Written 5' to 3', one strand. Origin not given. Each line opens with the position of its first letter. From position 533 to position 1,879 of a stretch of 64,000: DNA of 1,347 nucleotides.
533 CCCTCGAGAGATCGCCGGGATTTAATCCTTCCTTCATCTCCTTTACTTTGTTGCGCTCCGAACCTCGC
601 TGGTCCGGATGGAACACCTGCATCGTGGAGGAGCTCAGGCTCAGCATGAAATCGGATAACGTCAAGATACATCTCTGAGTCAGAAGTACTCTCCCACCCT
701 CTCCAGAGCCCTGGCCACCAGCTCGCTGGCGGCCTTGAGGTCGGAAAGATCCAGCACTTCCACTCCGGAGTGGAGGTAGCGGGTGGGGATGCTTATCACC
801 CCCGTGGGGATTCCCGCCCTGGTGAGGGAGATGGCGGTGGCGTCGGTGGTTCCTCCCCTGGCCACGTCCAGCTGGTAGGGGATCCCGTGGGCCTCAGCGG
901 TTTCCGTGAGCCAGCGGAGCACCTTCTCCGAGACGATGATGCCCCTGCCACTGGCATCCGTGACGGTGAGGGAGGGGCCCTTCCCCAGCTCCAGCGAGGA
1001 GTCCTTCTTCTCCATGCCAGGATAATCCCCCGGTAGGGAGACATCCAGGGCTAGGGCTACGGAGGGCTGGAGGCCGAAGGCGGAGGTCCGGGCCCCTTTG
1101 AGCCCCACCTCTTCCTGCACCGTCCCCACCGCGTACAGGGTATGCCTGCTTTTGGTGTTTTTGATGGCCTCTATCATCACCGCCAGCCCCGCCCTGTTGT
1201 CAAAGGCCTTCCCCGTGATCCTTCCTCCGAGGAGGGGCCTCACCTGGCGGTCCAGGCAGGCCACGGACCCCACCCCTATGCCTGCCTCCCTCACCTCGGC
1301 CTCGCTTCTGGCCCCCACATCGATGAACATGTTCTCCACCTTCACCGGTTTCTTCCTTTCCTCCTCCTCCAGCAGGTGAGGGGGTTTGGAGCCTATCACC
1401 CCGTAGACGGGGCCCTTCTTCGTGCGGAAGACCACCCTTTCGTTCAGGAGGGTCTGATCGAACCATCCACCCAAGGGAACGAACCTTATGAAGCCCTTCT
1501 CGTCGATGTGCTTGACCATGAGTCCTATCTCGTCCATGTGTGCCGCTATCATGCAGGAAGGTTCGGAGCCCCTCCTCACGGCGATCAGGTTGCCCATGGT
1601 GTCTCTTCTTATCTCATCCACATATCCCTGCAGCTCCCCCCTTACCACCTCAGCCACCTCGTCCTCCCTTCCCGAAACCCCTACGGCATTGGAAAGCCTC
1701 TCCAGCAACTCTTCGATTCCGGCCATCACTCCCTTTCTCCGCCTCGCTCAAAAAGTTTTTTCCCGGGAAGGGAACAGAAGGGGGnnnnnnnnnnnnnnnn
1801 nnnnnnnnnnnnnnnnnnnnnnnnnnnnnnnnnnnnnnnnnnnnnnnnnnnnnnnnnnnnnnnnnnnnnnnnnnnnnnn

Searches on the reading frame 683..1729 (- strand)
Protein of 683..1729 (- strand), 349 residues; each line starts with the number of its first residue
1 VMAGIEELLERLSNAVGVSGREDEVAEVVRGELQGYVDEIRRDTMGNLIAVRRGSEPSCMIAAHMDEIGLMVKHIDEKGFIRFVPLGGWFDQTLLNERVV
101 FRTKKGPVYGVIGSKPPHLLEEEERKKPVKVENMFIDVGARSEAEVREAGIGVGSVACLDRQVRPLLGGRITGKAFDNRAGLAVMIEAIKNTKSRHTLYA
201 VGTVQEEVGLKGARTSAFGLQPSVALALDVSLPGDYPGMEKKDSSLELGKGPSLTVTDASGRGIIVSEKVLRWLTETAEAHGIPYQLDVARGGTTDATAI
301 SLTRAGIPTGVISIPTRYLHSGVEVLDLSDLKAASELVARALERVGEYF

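Call 3: search_protein_families(library=pfam, proteins=[window:683-1729:-], max_evalue=0.01)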
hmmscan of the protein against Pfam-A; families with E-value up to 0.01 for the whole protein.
window:683-1729:- (349 aa): 3 families
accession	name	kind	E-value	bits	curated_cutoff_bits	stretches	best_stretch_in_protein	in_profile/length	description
PF05343.19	Peptidase_M42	-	2.2e-106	355.6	23.2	1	46-337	1-292/292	M42 glutamyl aminopeptidase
PF01546.33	Peptidase_M20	-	1.6e-08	35.2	24.6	1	169-343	26-205/206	Peptidase family M20/M25/M40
PF01212.27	Beta_elim_lyase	-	0.0097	15.7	27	0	253-291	133-171/288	Beta-eliminating lyase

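Call 4: search_protein_families(library=ncbifam, proteins=[window:683-1729:-], max_evalue=0.01)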
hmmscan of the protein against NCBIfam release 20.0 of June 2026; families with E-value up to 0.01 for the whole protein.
window:683-1729:- (349 aa): 10 families
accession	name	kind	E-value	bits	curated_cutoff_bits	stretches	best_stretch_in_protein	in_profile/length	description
NF040822.1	lys_aminopep_Arch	equivalog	8.1e-75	252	700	1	7-343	5-336/345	lysyl aminopeptidase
NF007367.0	PRK09864.1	equivalog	6.7e-73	245.5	569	1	7-338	4-334/356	aminopeptidase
NF007421.0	PRK09961.1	equivalog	2e-66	224.2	412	1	7-344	4-332/345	aminopeptidase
TIGR03107.1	glu_aminopep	equivalog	1.4e-58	198.5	469.7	1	13-343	8-339/350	glutamyl aminopeptidase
TIGR03106.1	trio_M42_hydro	equivalog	1.5e-20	73.4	397.75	1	7-340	7-337/343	osmoprotectant NAGGN system M42 family peptidase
NF009555.0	PRK13004.1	equivalog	3.7e-07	29.4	321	1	5-70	17-83/399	YgeY family selenium metabolism-linked hydrolase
TIGR01883.1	PepT-like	hypoth_equivalog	4.6e-07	29.2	274.25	0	176-215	99-142/361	peptidase T-like protein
NF003367.0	PRK04443.1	equivalog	1.9e-06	27.4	363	1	6-68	10-72/349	[LysW]-lysine hydrolase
NF003976.0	PRK05469.1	subfamily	0.0016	17.3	255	0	269-343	332-403/409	tripeptide aminopeptidase PepT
NF006771.0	PRK09290.1-5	subfamily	0.0068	14.9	399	0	23-67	37-84/413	allantoate amidohydrolase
